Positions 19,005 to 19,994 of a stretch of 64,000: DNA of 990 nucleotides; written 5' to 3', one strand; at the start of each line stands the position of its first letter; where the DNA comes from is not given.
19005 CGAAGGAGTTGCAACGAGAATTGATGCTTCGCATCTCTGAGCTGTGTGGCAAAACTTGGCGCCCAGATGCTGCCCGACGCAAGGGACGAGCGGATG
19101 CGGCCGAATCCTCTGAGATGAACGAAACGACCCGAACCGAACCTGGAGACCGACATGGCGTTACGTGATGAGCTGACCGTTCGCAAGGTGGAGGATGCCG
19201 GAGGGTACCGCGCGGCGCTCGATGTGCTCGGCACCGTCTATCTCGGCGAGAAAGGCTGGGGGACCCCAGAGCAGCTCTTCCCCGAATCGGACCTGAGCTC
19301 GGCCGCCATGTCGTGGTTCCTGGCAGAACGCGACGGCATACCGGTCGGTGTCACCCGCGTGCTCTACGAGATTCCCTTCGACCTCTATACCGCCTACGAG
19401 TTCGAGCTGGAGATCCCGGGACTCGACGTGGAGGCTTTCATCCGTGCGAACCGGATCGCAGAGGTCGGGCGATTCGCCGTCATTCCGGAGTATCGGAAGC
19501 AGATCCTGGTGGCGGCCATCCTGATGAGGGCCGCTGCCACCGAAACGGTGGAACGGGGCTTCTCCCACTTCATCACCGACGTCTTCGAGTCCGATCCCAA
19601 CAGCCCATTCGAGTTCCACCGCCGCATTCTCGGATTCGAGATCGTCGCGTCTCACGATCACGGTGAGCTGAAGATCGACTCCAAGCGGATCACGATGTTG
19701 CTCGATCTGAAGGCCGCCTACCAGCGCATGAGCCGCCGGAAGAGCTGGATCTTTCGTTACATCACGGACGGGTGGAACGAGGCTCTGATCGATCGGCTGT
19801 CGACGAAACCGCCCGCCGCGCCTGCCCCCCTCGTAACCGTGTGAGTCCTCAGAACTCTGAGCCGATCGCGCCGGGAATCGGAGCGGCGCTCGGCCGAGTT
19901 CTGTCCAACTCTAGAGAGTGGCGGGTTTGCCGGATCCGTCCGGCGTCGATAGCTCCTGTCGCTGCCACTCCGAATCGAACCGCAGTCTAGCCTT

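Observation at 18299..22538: PlsC-like O-acyltransferase + OlsB/FeeM-like N-acyltransferase + MMPL exporter: candidate amino-lipid synthesis and export module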

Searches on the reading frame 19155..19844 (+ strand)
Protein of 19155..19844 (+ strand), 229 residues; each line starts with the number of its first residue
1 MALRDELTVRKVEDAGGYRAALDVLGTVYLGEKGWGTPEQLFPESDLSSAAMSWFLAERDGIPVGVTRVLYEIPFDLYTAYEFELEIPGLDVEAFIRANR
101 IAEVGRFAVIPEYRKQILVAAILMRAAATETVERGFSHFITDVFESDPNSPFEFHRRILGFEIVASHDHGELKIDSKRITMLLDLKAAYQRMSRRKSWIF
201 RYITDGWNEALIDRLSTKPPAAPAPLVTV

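Call 3: search_protein_families(library=pfam, proteins=[window:19155-19844:+], max_evalue=0.01)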
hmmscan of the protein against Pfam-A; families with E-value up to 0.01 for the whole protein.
window:19155-19844:+ (229 aa): 3 families
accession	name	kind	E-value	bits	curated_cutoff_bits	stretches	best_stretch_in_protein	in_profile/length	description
PF21926.2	FeeM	-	6.9e-05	23.1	27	1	94-168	72-143/158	N-acyl amino acid synthase FeeM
PF00583.31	Acetyltransf_1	-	0.00013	22.6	20.7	1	47-161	28-116/116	Acetyltransferase (GNAT) family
PF13444.12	Acetyltransf_5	-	0.0091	17.1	22.4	0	62-119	42-97/102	Acetyltransferase (GNAT) domain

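Call 4: search_protein_families(library=ncbifam, proteins=[window:19155-19844:+], max_evalue=0.01)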
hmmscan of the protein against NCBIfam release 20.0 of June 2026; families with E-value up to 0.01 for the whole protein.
window:19155-19844:+ (229 aa): 0 families

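Call 11: find_homologous_proteins(query=window:19155-19841:+)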
Query window:19155-19841:+ (229 aa): 320 proteins with E <= 0.001 among 1582 candidates; the best 120 are listed.
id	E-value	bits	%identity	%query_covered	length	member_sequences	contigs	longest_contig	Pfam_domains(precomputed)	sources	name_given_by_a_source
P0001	8.8e-148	508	100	100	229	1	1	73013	-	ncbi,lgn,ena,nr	ncbi:MAG: GNAT family N-acetyltransferase [Thermoanaerobaculia bacterium]|nr:GNAT family N-acetyltra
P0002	9.1e-127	439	89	94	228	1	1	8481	PF21926.3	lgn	-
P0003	4.4e-126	437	87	99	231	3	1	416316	PF21926.3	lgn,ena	-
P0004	3.7e-123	427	87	95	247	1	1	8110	PF21926.3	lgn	-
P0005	3.6e-112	391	79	97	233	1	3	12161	PF21926.3,PF00583.32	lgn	-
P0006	8.0e-111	387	78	99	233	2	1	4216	-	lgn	-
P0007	5.3e-98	345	72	94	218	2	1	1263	PF21926.3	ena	-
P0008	1.1e-96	341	71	94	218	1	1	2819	PF21926.3,PF00583.32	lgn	-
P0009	1.7e-96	340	70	94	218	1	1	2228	PF21926.3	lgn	-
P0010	5.0e-96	339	69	94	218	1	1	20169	PF21926.3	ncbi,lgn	ncbi:MAG: GNAT family N-acetyltransferase [Acidobacteriota bacterium]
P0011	2.7e-95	336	71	94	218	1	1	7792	PF21926.3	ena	-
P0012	3.6e-95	336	71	94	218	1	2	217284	PF21926.3,PF00583.32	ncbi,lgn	-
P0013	5.4e-95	335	70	94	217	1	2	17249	PF21926.3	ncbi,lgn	ncbi:MAG: GNAT family N-acetyltransferase [Acidobacteriota bacterium]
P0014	6.9e-95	335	71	95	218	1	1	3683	PF21926.3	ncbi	ncbi:MAG: GNAT family N-acetyltransferase [Acidobacteriota bacterium]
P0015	7.7e-95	335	70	94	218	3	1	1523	PF21926.3,PF00583.32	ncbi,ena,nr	ncbi:MAG: GNAT family N-acetyltransferase [Holophagales bacterium]|nr:GNAT family N-acetyltransferas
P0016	1.3e-94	334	70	94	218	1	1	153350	PF21926.3,PF00583.32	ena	-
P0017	1.6e-94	334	69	94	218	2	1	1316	PF21926.3,PF00583.32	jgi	-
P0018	2.2e-94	333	68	94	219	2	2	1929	PF21926.3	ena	-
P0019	8.5e-94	331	69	95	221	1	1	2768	PF21926.3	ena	-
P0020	6.0e-92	325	69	94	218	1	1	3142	PF21926.3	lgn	-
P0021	1.9e-91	324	69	94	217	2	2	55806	PF21926.3,PF00583.32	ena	-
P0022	5.7e-89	316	68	94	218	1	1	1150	PF21926.3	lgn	-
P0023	8.2e-86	305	63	93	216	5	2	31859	PF21926.3,PF00583.32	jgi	jgi:hypothetical protein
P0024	2.1e-85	304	64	94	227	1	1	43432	PF21926.3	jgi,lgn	-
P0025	2.2e-85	304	64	94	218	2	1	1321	PF21926.3,PF00583.32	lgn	-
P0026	3.6e-85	303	65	96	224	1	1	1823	PF21926.3,PF00583.32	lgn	-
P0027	1.3e-84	301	64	94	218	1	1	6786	PF13444.13,PF21926.3,PF00583.32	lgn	-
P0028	4.9e-84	299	64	94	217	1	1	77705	PF21926.3,PF00583.32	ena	-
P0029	6.6e-84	299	64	94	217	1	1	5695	PF21926.3,PF00583.32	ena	-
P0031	2.5e-83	297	63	93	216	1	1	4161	PF21926.3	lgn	-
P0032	1.4e-82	295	62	94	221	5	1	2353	PF21926.3,PF00583.32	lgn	-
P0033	3.6e-82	293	64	94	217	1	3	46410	PF21926.3,PF00583.32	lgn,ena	-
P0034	2.2e-81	291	61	95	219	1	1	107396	PF21926.3,PF00583.32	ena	-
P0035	2.5e-81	291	63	94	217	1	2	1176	PF21926.3,PF00583.32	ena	-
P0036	3.8e-81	290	62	93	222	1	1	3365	PF21926.3,PF00583.32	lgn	-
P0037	4.0e-81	290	63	94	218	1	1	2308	PF21926.3,PF00583.32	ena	-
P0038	6.7e-81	289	61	94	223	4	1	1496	PF21926.3,PF00583.32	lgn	-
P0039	1.9e-80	288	60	93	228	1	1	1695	PF21926.3,PF00583.32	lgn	-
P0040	3.6e-80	287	61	93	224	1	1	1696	PF21926.3,PF00583.32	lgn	-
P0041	2.1e-79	284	60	93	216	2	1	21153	PF21926.3,PF00583.32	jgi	jgi:ribosomal protein S18 acetylase RimI-like enzyme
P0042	2.5e-79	284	59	93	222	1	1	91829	PF21926.3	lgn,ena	-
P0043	4.7e-79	283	57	98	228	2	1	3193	PF21926.3,PF00583.32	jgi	-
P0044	6.5e-79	283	62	92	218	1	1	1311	PF21926.3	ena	-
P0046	1.1e-78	282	60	93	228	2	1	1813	PF21926.3,PF00583.32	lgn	-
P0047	1.5e-78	281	60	94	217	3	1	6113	PF21926.3,PF00583.32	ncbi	-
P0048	4.1e-78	280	59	94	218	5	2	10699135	PF21926.3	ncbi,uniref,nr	ncbi:GNAT family N-acetyltransferase [Acanthopleuribacter pedis]|uniref:N-acetyltransferase domain-c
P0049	9.8e-78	279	60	93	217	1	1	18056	PF21926.3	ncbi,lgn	ncbi:MAG: GNAT family N-acetyltransferase [Acidobacteriota bacterium]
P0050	9.8e-78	279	58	98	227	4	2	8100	PF00583.32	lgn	-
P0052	1.4e-77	278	60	94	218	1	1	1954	PF21926.3,PF00583.32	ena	-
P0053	1.9e-77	278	60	94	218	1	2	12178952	PF21926.3,PF00583.32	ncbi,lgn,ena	-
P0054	2.0e-77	278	59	95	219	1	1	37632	PF21926.3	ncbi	ncbi:MAG: GNAT family N-acetyltransferase [Acidobacteriota bacterium]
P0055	5.5e-77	276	63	91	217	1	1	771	PF21926.3,PF00583.32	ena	-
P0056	1.2e-76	275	61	93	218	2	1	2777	PF21926.3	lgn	-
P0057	1.6e-76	275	56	98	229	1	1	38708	PF21926.3,PF00583.32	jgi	jgi:ribosomal protein S18 acetylase RimI-like enzyme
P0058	2.6e-76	274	58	96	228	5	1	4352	PF00583.32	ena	-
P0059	4.2e-76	273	59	92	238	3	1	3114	PF21926.3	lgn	-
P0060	8.0e-76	273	59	94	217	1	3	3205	PF21926.3,PF00583.32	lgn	-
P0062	1.3e-75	272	59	94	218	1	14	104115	PF21926.3,PF00583.32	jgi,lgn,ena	jgi:ribosomal protein S18 acetylase RimI-like enzyme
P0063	1.4e-75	272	59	94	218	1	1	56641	PF21926.3,PF00583.32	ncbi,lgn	ncbi:MAG: GNAT family N-acetyltransferase [Acidobacteriota bacterium]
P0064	1.7e-74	268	58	94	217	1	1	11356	PF21926.3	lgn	-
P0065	2.4e-74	268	59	94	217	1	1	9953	PF21926.3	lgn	-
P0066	8.4e-74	266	58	94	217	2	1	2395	PF21926.3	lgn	-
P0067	2.2e-73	265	56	95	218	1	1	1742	PF21926.3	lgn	-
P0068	2.6e-73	264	56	91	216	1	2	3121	PF21926.3,PF00583.32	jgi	jgi:hypothetical protein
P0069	3.5e-73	264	56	91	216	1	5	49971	PF21926.3,PF00583.32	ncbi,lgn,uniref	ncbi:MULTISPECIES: GNAT family N-acetyltransferase [unclassified Thiocapsa]|uniref:GNAT family N-ace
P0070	4.2e-73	264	57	91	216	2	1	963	PF21926.3,PF00583.32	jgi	jgi:hypothetical protein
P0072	6.6e-73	263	62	77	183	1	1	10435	PF21926.3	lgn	-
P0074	7.3e-73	263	56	94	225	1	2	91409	PF21926.3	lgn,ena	-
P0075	1.7e-72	262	59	92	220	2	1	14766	PF21926.3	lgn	-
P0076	9.0e-72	259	62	84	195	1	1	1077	PF21926.3,PF00583.32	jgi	jgi:ribosomal protein S18 acetylase RimI-like enzyme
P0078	4.7e-71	257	55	94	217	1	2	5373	PF21926.3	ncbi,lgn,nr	ncbi:MAG: GNAT family N-acetyltransferase [Acidobacteria bacterium]|nr:GNAT family N-acetyltransfera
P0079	9.9e-71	256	56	95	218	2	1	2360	PF21926.3,PF00583.32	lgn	-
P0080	1.4e-70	255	52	98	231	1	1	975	PF21926.3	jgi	jgi:hypothetical protein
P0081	1.7e-70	255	59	86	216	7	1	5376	PF21926.3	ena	-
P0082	1.8e-70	255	56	94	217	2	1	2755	PF21926.3,PF00583.32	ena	-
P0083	2.6e-70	254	56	94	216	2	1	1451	PF21926.3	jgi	jgi:hypothetical protein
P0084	3.1e-70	254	58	92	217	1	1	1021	PF21926.3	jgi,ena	-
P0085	3.3e-70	254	55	98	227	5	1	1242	PF21926.3,PF00583.32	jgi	jgi:hypothetical protein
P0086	4.8e-70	254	55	91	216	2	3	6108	PF21926.3,PF00583.32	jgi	jgi:hypothetical protein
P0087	5.9e-70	253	53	98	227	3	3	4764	PF21926.3,PF00583.32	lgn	-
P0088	1.3e-69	252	57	90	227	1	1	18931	PF21926.3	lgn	-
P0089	3.2e-69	251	55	94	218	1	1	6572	PF21926.3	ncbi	-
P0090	4.4e-69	250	56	94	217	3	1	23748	PF21926.3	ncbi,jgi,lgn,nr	ncbi:MAG: GNAT family N-acetyltransferase [Acidobacteria bacterium]|nr:MAG: GNAT family N-acetyltran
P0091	4.8e-69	250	52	94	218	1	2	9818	PF21926.3,PF00583.32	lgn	-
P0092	6.2e-69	250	53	92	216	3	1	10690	PF21926.3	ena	-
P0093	6.8e-69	250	56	90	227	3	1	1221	PF21926.3,PF00583.32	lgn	-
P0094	8.4e-69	250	60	81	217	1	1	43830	PF13444.13,PF21926.3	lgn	-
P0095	1.5e-68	249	54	98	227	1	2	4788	PF21926.3,PF00583.32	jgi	jgi:hypothetical protein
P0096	2.0e-68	248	53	95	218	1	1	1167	PF21926.3,PF00583.32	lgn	-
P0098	2.7e-68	248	53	91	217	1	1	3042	PF21926.3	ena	-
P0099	3.2e-68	248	56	90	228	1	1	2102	PF21926.3,PF00583.32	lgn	-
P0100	8.4e-68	246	53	94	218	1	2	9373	PF21926.3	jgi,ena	-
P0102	1.9e-67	245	51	94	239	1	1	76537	PF21926.3,PF00583.32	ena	-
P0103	2.3e-67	245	59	86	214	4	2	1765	PF21926.3,PF00583.32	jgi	jgi:ribosomal protein S18 acetylase RimI-like enzyme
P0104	2.7e-67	245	53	92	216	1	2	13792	PF21926.3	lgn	-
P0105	3.1e-67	244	52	95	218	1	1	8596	PF21926.3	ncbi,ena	-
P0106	3.6e-67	244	51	94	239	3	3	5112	PF21926.3,PF00583.32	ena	-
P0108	5.2e-67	244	54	91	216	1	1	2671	PF21926.3,PF00583.32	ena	-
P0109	5.3e-67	244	55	90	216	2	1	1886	PF21926.3,PF00583.32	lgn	-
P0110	5.8e-67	244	54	91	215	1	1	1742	PF21926.3,PF00583.32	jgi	-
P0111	6.4e-67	243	51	94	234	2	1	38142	PF21926.3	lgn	-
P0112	6.4e-67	243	54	92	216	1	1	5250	PF21926.3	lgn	-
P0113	6.8e-67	243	56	90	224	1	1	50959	PF21926.3,PF00583.32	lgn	-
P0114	8.5e-67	243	54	94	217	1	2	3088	PF21926.3,PF00583.32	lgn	-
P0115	8.7e-67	243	53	94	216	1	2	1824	PF21926.3,PF00583.32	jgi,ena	jgi:hypothetical protein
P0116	9.7e-67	243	53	91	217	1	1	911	PF21926.3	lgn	-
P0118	1.0e-66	243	53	92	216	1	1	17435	PF21926.3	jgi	-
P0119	1.1e-66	243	53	94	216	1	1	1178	PF21926.3,PF00583.32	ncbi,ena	-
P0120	1.4e-66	242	52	94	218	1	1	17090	PF21926.3,PF00583.32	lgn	-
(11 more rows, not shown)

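Call 12: search_solved_structures(query=window:19155-19841:+, max_evalue=10, show_alignments=2)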
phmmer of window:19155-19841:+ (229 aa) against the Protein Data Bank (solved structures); distinct sequences matched with E-value up to 10: 1.
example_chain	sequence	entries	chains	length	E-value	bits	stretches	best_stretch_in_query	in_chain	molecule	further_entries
2d2e_A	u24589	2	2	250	1.2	11.9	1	77-121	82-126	SufC protein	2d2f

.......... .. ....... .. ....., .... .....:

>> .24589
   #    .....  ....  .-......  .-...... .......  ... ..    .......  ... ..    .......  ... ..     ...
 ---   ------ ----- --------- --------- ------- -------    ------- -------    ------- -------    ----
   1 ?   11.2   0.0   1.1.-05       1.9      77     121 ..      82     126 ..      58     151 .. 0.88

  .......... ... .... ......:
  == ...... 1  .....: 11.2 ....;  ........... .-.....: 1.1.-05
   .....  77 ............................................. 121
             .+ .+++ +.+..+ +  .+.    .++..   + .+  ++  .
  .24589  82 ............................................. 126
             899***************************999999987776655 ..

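Call 14: find_related_loci(query=A1, collection=genome_contigs, flank=7000)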
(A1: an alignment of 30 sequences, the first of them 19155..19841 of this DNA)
Query A1 (229 aa) in genome_contigs; peptide patterns used: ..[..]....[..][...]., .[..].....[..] (x = any residue, [..] = any of these).
403 stretches matched a pattern; 347 encode a relative of the query (tblastn E <= 1e-3); the best 80 are kept; 80 distinct loci.
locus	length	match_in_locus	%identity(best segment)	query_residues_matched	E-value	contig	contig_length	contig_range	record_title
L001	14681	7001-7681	69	1-226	4e-102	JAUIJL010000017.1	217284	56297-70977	MAG: Thermoanaerobaculia bacterium isolate Co_bin.310 NODE_616_length_217284_cov_5.097980, whole genome shotgun sequence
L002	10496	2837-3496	68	1-219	1e-101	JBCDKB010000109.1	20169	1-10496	MAG: Acidobacteriota bacterium isolate P01_H01_bin.49 k141_757795_length_20169_cov_12.0000, whole genome shotgun sequenc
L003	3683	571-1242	70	1-222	2e-102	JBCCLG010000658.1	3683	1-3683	MAG: Acidobacteriota bacterium isolate P01_C01_bin.21 k141_1532554_length_3683_cov_12.0000, whole genome shotgun sequenc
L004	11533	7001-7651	70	1-216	4e-100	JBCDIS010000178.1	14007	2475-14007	MAG: Acidobacteriota bacterium isolate P01_H01_bin.185 k141_5992_length_14007_cov_14.0000, whole genome shotgun sequence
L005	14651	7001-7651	64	1-216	1e-89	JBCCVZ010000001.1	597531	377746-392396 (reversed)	MAG: Acidobacteriota bacterium isolate P01_E01_bin.5 k141_788779_length_597531_cov_42.8861, whole genome shotgun sequenc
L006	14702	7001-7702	56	1-228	8e-86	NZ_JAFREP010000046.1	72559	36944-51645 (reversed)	Acanthopleuribacter pedis strain KCTC 12899 Scaffold43_1, whole genome shotgun sequence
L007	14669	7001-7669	58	1-222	8e-86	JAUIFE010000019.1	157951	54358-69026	MAG: Holophagae bacterium isolate 8_bin.70 NODE_198_length_157951_cov_49.321998, whole genome shotgun sequence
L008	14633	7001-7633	61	1-210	1e-84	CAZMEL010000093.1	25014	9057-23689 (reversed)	MAG TPA_asm: uncultured Thermoanaerobaculia bacterium isolate binchicken_co237_100 genome assembly, contig: NODE_965_len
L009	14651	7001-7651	59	1-216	1e-84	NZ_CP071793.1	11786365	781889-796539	Sulfidibacter corallicola strain M133 chromosome, complete genome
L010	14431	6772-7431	59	1-219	5e-83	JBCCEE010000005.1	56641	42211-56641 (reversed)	MAG: Acidobacteriota bacterium isolate P01_B01_bin.10 k141_1660003_length_56641_cov_19.4321, whole genome shotgun sequen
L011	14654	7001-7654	59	1-217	2e-82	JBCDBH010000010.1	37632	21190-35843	MAG: Acidobacteriota bacterium isolate P01_F01_bin.79 k141_1735014_length_37632_cov_11.0000, whole genome shotgun sequen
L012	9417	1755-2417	58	4-222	2e-82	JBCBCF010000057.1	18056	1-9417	MAG: Acidobacteriota bacterium isolate J06592_5 NODE_336_length_18056_cov_8.630632, whole genome shotgun sequence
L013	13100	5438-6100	60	6-225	2e-82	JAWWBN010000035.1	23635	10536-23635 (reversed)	MAG: Thermoanaerobaculia bacterium isolate HN16.bin.12 k141_940367_length_23635_cov_8.0000, whole genome shotgun sequenc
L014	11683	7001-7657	55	7-222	2e-78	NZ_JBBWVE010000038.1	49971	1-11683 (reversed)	MAG: Thiocapsa sp. C3-3m C3-3m-Cardenillas-CDS238, whole genome shotgun sequence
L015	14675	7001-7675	53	1-225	1e-76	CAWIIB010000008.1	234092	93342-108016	MAG: uncultured Acidobacteriota bacterium isolate MFD03804.bin.1.167 genome assembly, contig: contig_83821, whole genome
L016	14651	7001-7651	57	1-216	2e-76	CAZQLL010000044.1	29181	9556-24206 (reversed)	MAG TPA_asm: uncultured Thermoanaerobaculia bacterium isolate binchicken_co107_161 genome assembly, contig: NODE_3977_le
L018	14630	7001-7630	53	1-209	1e-75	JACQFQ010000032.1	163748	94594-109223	MAG: Verrucomicrobia bacterium isolate NC_groundwater_1051_Pr1_S-0.65um_63_17 Montesol18_Sp65_coassembly_scaffold_611696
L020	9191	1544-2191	56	1-215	1e-74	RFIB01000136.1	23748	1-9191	MAG: Acidobacteria bacterium isolate J065 k99_292128, whole genome shotgun sequence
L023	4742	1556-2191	53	1-211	8e-74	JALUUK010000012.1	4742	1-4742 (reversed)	MAG: Acidobacteria bacterium isolate 128-326_metabat1_scaf2bin.003 128-326_scaffold_10762_c1, whole genome shotgun seque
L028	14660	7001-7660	50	7-223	7e-73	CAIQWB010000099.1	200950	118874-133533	MAG: uncultured Verrucomicrobia subdivision 3 bacterium isolate AlinenLipids_bin-9528 genome assembly, contig: bin-9528:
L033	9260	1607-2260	53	1-217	5e-72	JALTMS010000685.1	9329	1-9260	MAG: Acidobacteria bacterium isolate S139_metabat2_scaf2bin.030 S139_NODE_8756_length_9329_cov_2.097044, whole genome sh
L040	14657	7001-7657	52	1-218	5e-71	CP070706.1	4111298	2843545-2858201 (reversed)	MAG: Acidobacteriota bacterium isolate bin529 chromosome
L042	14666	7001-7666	47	1-221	2e-70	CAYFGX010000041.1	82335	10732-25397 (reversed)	MAG TPA_asm: uncultured Verrucomicrobiota bacterium isolate ERP003628_co2_45 genome assembly, contig: NODE_192_length_82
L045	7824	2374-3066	50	1-224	9e-71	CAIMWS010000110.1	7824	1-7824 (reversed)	MAG: uncultured Verrucomicrobia bacterium isolate LaPlata_bin-2736 genome assembly, contig: bin-2736:110/561, whole geno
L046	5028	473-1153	50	2-224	8e-71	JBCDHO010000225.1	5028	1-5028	MAG: Pseudomonadota bacterium isolate P01_H01_bin.158 k141_1513965_length_5028_cov_9.0000, whole genome shotgun sequence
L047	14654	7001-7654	51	3-219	1e-70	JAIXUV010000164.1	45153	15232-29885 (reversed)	MAG: Verrucomicrobiales bacterium isolate D1_MAG_00042 pond_D1_MAG_00042_000000000065, whole genome shotgun sequence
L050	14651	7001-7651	52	2-217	5e-70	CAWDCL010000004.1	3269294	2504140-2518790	MAG: uncultured Acidobacteriota bacterium isolate MFD02979.bin.1.81 genome assembly, contig: contig_62847, whole genome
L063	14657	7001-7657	48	1-218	3e-69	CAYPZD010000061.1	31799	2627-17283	MAG TPA_asm: uncultured Verrucomicrobiota bacterium isolate SRP134809_co1_472 genome assembly, contig: NODE_2518_length_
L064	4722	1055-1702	50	2-216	4e-69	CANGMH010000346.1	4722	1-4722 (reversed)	MAG: Verrucomicrobia bacterium isolate Jr-7aug17-240 genome assembly, contig: Jr-7aug17-C33300, whole genome shotgun seq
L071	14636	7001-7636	50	6-216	7e-69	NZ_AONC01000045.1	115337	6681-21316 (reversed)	Imhoffiella purpurea strain AK35 contig45, whole genome shotgun sequence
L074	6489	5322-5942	55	11-216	3e-68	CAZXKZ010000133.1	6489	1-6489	MAG TPA_asm: uncultured Bauldia sp. isolate binchicken_co179_73 genome assembly, contig: NODE_20059_length_6489_cov_3.60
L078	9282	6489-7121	51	2-211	3e-68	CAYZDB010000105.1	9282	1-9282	MAG TPA_asm: uncultured Acidobacteriota bacterium isolate binchicken_co245_196 genome assembly, contig: NODE_9069_length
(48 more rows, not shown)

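Call 21: search_protein_families(library=pfam, proteins=[L047:7711-10122:+, L046:1197-2024:+, L042:7759-9051:+, L018:7770-9131:+, L045:3074-4726:+, L010:7425-8552:+, L071:7689-9122:+, L064:1755-3197:+, L028:8071-9303:+, L033:2284-3357:+], max_evalue=0.001)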
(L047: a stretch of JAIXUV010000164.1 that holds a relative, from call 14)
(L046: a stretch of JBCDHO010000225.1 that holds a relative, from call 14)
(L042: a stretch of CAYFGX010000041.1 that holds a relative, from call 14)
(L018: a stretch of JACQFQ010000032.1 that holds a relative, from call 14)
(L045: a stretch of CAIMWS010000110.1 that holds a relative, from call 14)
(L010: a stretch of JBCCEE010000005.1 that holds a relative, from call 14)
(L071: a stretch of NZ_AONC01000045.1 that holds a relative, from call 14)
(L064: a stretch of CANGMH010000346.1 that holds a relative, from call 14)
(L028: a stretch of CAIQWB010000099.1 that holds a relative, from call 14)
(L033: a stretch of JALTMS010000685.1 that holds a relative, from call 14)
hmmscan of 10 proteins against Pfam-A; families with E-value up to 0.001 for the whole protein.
L047:7711-10122:+ (803 aa): 1 family
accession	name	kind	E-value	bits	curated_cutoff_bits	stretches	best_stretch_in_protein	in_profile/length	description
PF02554.20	CstA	-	4.3e-229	762.3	27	1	34-572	2-540/560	Carbon starvation protein CstA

L046:1197-2024:+ (275 aa): 2 families
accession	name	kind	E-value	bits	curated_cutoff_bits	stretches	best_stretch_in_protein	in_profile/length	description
PF03372.29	Exo_endo_phos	-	3.2e-21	76.5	24.5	1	17-244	1-225/225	Endonuclease/Exonuclease/phosphatase family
PF14529.12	Exo_endo_phos_2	-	0.00013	22.3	27.4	1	165-247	22-116/117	Endonuclease-reverse transcriptase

L042:7759-9051:+ (430 aa): 0 families

L018:7770-9131:+ (453 aa): 1 family
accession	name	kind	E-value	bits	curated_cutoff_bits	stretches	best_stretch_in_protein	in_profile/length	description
PF07081.18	DUF1349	-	0.0002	21.5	32.4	1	221-281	116-175/179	Protein of unknown function (DUF1349)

L045:3074-4726:+ (550 aa): 2 families
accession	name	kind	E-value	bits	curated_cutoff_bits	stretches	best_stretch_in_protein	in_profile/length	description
PF00144.29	Beta-lactamase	-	6.3e-62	210.1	27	1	34-347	11-325/329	Beta-lactamase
PF11954.13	DUF3471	-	1.3e-10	42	29.3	1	372-446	5-87/103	Domain of unknown function (DUF3471)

L010:7425-8552:+ (375 aa): 9 families
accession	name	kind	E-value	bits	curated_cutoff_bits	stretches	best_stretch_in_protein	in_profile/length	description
PF13738.12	Pyr_redox_3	-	2.1e-14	53.9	30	1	5-201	1-197/305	Pyridine nucleotide-disulphide oxidoreductase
PF07992.20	Pyr_redox_2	-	1.5e-13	51.3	26.1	1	3-191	2-164/291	Pyridine nucleotide-disulphide oxidoreductase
PF13434.12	Lys_Orn_oxgnase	-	6.3e-12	45.7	21.3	1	62-204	68-226/339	L-lysine 6-monooxygenase/L-ornithine 5-monooxygenase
PF13454.12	NAD_binding_9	-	4.3e-07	30.5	21.8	1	6-136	2-153/155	FAD-NAD(P)-binding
PF01266.30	DAO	-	4e-06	27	27.9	0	4-30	2-27/353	FAD dependent oxidoreductase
PF05834.18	Lycopene_cycl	-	2.3e-05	24.1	23.4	1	4-144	2-148/380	Lycopene cyclase protein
PF01494.25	FAD_binding_3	-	5.3e-05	23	22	1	2-30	2-30/349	FAD binding domain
PF01488.26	Shikimate_DH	-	0.00013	22.5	24.3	0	162-190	5-33/138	Shikimate / quinate 5-dehydrogenase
PF01593.30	Amino_oxidase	-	0.00053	19.8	19.8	1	102-175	221-287/443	Flavin containing amine oxidoreductase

L071:7689-9122:+ (477 aa): 0 families

L064:1755-3197:+ (480 aa): 1 family
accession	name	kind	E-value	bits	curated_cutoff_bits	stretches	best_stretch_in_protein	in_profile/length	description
PF07995.17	GSDH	-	1e-35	124.1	25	1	63-332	1-237/332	Glucose / Sorbosone dehydrogenase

L028:8071-9303:+ (410 aa): 0 families

L033:2284-3357:+ (357 aa): 1 family
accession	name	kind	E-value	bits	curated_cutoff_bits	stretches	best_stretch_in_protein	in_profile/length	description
PF05128.17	DUF697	-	1.6e-28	99.9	27.7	1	151-291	8-145/162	Domain of unknown function (DUF697)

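Call 22: predict_structure(alignment_id=A1)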
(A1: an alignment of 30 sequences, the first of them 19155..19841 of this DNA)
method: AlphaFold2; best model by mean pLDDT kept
length: 229 residues; sequences in the alignment: 30
mean_pLDDT: 86.0   pTM: 0.84
mean pLDDT of the five models: 86.0, 85.2, 84.9, 83.9, 80.3
residues with pLDDT >= 90: 110; 70-90: 105; 50-70: 4; < 50: 10
segments of 3 or more residues with pLDDT < 50: 220-229
pLDDT, mean of each block of 10 residues (from residue 1): 82 97 95 88 93 96 96 84 84 83 94 89 94 92 87 85 88 82 91 82 82 69 42
secondary structure, 60 per line:
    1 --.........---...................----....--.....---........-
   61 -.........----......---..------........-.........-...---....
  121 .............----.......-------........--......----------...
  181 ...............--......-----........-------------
elements in order: H3-6 E7-11 H15-33 H38-41 H44-48 E52-59 E62-70 H75-80 H92-99 E101-109 H117-133 E138-144 H152-159 E162-167 E178-184 H185-195 H198-203 H209-216
